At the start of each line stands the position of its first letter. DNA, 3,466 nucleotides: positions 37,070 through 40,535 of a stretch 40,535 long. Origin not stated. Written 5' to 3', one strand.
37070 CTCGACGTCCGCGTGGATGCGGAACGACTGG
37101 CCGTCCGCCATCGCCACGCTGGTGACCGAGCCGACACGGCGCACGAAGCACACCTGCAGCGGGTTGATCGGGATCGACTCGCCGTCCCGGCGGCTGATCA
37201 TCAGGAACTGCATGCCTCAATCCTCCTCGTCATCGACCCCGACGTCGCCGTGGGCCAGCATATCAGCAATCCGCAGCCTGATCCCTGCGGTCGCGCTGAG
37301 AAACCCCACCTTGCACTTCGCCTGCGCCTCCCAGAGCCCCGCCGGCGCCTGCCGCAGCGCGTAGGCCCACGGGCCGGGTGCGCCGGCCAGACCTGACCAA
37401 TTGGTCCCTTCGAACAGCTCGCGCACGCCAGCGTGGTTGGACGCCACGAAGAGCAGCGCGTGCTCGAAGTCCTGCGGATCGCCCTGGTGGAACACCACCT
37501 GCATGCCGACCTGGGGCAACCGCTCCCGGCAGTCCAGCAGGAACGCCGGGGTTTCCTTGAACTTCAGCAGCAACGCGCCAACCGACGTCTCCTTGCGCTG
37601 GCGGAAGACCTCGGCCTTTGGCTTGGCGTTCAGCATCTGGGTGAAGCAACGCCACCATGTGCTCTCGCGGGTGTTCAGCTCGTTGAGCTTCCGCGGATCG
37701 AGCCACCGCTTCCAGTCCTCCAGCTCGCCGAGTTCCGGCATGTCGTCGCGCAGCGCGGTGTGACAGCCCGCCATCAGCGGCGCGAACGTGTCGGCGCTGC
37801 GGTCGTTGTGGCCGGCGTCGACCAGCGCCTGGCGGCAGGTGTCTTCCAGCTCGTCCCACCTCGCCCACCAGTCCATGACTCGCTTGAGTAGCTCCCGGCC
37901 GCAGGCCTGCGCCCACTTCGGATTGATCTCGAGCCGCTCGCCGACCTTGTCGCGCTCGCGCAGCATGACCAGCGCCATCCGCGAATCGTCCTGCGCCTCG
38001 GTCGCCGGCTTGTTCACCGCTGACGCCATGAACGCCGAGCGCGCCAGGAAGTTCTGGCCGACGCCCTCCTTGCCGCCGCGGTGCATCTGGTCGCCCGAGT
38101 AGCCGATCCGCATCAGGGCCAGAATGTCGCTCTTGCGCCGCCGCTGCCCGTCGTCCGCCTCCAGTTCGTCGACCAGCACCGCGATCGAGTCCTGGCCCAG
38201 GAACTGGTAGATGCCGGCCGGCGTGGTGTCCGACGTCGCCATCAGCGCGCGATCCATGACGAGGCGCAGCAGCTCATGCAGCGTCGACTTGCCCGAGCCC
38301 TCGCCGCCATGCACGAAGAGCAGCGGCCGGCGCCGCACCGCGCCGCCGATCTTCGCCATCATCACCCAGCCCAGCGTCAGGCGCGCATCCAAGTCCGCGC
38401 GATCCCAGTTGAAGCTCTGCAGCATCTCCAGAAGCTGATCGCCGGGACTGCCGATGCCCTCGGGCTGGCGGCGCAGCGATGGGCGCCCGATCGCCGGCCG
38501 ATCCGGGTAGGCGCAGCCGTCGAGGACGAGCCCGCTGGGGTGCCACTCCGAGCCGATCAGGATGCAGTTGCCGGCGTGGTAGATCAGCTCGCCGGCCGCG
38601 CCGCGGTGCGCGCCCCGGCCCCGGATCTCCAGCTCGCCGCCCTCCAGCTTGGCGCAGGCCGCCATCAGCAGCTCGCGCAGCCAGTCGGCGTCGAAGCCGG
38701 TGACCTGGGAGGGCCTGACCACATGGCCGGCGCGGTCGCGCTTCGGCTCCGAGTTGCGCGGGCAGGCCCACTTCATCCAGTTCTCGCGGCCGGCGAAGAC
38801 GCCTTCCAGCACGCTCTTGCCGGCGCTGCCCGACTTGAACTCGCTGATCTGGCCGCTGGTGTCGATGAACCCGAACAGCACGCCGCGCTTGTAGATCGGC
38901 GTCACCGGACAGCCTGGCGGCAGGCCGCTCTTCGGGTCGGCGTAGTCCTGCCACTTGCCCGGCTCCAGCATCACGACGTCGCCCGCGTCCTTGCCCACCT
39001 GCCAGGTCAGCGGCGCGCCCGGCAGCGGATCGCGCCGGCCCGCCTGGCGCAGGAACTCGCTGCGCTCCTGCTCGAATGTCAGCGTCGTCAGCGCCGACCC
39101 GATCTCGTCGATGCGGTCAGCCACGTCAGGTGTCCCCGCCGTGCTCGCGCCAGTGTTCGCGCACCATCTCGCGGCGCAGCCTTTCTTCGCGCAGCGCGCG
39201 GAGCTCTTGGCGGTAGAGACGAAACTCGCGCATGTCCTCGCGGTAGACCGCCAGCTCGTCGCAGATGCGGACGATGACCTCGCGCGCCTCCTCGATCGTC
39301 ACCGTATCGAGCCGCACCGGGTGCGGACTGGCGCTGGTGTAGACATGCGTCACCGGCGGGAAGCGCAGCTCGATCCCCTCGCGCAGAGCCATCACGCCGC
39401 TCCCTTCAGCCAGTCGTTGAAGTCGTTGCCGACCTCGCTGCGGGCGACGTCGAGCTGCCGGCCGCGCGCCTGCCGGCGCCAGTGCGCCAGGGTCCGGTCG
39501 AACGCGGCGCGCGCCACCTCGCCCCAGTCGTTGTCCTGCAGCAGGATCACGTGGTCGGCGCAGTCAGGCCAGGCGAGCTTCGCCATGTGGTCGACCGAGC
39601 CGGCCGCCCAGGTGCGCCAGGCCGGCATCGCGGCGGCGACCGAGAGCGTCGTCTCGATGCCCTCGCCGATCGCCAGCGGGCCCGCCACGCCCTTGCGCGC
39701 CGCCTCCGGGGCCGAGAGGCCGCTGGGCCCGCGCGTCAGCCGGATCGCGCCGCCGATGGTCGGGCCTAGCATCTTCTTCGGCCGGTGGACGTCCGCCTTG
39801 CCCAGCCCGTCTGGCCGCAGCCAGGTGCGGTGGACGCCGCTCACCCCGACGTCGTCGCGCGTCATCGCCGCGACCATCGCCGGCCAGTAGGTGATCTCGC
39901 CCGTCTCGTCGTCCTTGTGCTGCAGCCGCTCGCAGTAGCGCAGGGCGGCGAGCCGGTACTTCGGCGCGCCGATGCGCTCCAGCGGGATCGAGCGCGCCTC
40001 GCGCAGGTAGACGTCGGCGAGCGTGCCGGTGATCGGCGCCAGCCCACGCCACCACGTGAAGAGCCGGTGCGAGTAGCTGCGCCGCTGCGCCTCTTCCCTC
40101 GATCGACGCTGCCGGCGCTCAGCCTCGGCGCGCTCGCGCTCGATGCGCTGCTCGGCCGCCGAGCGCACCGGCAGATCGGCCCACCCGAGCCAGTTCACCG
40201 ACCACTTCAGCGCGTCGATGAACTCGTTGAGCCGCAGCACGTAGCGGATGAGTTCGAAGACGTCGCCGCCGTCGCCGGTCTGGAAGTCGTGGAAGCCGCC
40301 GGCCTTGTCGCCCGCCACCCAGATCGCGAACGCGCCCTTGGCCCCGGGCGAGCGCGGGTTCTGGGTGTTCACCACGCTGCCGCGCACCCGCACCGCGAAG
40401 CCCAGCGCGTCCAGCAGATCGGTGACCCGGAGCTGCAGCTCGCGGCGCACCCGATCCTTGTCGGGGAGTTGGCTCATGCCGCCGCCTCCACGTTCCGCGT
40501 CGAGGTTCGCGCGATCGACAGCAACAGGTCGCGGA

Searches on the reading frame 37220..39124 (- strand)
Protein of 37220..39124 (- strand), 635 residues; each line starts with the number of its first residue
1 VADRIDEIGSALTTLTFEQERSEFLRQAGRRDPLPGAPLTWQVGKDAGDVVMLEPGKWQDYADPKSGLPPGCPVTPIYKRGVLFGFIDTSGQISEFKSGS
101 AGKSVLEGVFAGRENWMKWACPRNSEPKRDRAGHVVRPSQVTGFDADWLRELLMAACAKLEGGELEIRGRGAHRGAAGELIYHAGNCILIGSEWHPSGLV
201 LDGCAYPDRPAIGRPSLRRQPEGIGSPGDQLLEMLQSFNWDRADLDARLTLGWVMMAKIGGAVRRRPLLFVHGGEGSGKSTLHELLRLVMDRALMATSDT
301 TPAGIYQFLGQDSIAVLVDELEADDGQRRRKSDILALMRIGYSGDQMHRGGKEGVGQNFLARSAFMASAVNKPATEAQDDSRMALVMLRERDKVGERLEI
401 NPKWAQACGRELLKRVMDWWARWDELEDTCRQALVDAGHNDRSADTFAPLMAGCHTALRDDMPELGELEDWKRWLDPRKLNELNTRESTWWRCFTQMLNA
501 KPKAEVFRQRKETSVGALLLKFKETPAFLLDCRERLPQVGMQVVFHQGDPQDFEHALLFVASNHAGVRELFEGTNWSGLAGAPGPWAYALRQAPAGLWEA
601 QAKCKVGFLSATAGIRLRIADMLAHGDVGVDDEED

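Call 10: search_protein_families(library=phrogs, proteins=[window:37220-39124:-], max_evalue=0.001)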
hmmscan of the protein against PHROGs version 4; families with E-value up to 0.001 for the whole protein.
window:37220-39124:- (635 aa): 2 families
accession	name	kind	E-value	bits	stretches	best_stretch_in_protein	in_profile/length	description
phrog_21086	-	unknown function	2.7e-51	175.9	1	63-578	46-565/617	-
phrog_35358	-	DNA, RNA and nucleotide metabolism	2e-26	93.2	1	227-461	550-798/968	DNA primase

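Call 57: search_protein_families(library=pfam, proteins=[window:37220-39124:-], max_evalue=0.01)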
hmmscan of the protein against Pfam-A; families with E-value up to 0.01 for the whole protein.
window:37220-39124:- (635 aa): 0 families

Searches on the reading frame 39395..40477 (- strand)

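Call 57: search_protein_families(library=pfam, proteins=[window:39395-40477:-], max_evalue=0.01)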
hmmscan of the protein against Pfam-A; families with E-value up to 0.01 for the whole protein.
window:39395-40477:- (361 aa): 2 families
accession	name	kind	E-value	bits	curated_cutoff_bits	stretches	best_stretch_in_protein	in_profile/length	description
PF23639.1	DUF7146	-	8e-27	94.1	27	1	138-247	6-105/105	Domain of unknown function (DUF7146)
PF13362.12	Toprim_3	-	5.8e-13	49.5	27.2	1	268-357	2-89/95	Toprim domain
